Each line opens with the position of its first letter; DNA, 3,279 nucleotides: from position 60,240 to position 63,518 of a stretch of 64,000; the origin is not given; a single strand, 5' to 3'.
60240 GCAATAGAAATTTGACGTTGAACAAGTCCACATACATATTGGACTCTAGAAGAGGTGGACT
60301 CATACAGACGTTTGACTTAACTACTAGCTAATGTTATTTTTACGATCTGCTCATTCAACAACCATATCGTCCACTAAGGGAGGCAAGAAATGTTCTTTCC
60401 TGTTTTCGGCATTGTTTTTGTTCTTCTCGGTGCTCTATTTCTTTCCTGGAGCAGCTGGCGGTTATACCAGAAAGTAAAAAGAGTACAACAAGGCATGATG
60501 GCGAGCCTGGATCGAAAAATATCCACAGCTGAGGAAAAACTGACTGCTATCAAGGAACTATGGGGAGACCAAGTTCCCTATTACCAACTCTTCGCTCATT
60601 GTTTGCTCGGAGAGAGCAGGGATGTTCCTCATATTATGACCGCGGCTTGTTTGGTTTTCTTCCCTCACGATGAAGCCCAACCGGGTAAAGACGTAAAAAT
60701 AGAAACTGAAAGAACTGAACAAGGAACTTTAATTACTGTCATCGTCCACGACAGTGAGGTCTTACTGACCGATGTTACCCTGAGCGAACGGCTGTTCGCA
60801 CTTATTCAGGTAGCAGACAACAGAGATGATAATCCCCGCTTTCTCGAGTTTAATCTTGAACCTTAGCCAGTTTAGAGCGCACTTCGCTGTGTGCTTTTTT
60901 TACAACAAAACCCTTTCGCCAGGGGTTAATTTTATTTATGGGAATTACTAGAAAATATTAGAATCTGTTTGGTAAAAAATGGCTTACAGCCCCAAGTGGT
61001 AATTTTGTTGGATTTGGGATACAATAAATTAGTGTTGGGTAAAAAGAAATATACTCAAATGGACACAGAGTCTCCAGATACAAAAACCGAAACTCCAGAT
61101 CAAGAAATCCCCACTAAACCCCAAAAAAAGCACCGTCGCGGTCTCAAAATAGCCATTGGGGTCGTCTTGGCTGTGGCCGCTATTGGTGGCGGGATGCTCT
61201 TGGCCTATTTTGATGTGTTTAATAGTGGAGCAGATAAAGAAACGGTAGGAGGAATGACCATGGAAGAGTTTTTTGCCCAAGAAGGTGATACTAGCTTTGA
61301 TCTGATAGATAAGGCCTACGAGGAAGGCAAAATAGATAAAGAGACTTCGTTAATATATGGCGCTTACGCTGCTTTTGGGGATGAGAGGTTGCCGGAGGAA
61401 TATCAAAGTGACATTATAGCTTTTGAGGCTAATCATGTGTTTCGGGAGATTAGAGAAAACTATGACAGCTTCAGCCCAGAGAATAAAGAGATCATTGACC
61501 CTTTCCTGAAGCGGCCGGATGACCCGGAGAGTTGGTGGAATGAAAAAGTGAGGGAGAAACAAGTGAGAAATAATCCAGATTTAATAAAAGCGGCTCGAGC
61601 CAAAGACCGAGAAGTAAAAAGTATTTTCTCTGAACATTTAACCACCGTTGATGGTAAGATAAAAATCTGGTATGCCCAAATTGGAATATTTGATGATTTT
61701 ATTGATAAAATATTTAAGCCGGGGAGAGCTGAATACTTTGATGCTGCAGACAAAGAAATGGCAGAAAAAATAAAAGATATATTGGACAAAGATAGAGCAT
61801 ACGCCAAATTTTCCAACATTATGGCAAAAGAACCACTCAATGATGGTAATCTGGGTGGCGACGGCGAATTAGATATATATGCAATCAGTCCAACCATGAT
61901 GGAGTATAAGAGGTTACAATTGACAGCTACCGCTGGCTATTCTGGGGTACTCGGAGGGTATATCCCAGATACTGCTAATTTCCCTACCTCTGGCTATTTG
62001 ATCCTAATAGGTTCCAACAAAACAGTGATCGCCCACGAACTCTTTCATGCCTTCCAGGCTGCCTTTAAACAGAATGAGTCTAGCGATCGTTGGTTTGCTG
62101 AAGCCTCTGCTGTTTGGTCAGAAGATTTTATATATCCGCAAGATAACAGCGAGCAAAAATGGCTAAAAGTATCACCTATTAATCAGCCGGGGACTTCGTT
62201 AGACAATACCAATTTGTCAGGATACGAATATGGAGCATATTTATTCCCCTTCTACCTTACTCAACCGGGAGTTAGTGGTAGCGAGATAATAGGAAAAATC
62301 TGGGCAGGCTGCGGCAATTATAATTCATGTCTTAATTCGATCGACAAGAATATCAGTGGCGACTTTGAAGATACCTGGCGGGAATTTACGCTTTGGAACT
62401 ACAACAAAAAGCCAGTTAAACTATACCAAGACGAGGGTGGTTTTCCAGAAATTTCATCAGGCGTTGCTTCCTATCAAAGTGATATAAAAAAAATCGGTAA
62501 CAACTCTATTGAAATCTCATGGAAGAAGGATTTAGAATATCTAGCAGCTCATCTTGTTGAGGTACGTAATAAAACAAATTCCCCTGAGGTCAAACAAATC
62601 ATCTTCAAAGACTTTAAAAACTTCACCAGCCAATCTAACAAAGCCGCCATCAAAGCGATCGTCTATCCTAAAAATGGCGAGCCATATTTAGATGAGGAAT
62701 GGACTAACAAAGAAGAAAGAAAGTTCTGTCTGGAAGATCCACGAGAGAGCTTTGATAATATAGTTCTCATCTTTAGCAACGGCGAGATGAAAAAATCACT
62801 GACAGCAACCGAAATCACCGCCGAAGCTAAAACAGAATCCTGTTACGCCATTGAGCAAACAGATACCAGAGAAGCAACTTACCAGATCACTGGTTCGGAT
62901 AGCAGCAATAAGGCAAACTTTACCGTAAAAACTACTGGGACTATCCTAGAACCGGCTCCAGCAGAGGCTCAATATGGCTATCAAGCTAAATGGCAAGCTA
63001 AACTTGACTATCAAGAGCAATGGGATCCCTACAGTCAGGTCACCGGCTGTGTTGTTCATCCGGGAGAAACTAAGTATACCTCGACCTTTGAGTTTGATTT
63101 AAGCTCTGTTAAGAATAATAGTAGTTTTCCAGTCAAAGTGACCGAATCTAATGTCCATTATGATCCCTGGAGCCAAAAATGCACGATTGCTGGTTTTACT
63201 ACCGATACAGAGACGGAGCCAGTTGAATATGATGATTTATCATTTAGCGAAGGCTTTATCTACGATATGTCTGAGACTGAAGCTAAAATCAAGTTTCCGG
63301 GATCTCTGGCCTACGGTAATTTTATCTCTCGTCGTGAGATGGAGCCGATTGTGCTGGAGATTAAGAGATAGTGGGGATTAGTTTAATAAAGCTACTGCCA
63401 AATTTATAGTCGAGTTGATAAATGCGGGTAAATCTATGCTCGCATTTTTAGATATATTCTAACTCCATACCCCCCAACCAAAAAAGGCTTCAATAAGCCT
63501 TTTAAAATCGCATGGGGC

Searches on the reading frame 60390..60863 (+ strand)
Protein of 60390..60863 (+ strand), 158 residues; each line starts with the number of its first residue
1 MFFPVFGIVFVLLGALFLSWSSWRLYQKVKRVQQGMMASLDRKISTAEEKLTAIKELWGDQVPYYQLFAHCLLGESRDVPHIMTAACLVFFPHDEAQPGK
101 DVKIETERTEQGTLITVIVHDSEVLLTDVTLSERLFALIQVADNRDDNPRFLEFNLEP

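Call 26: find_encoding_contigs(protein=window:60390-60863:+, flank=10000, max_places=2)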
Protein window:60390-60863:+ (158 aa): no gene with exactly this product is on record in the collection.

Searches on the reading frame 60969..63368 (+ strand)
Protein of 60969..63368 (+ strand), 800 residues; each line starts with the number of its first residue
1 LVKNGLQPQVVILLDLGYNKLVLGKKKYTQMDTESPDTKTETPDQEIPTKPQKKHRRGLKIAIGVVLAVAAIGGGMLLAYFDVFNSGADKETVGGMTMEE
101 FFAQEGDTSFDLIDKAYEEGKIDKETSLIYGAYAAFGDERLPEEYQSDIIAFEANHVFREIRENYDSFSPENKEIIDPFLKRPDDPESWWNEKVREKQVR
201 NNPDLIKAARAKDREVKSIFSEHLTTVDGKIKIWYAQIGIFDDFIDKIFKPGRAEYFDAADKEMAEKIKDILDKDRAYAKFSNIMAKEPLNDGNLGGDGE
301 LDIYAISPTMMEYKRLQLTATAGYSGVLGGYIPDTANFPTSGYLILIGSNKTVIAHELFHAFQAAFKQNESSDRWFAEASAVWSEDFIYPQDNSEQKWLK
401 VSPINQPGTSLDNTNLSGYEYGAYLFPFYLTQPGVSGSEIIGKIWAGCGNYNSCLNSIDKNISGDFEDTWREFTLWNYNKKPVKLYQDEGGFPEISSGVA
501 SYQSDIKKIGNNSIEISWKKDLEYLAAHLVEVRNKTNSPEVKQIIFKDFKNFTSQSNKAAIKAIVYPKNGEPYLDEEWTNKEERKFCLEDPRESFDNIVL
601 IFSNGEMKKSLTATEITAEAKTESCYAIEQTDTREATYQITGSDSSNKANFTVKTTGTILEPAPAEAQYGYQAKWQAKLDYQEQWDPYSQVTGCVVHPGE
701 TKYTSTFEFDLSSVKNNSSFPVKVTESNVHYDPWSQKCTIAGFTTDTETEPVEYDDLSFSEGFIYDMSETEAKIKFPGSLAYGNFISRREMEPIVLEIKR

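Call 24: find_encoding_contigs(protein=window:60969-63368:+, flank=10000, max_places=3)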
Protein window:60969-63368:+ (800 aa): no gene with exactly this product is on record in the collection.

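Call 38: search_protein_families(library=pfam, proteins=[window:60969-63368:+], max_evalue=0.0001)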
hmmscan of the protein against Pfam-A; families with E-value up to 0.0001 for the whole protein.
window:60969-63368:+ (800 aa): 0 families
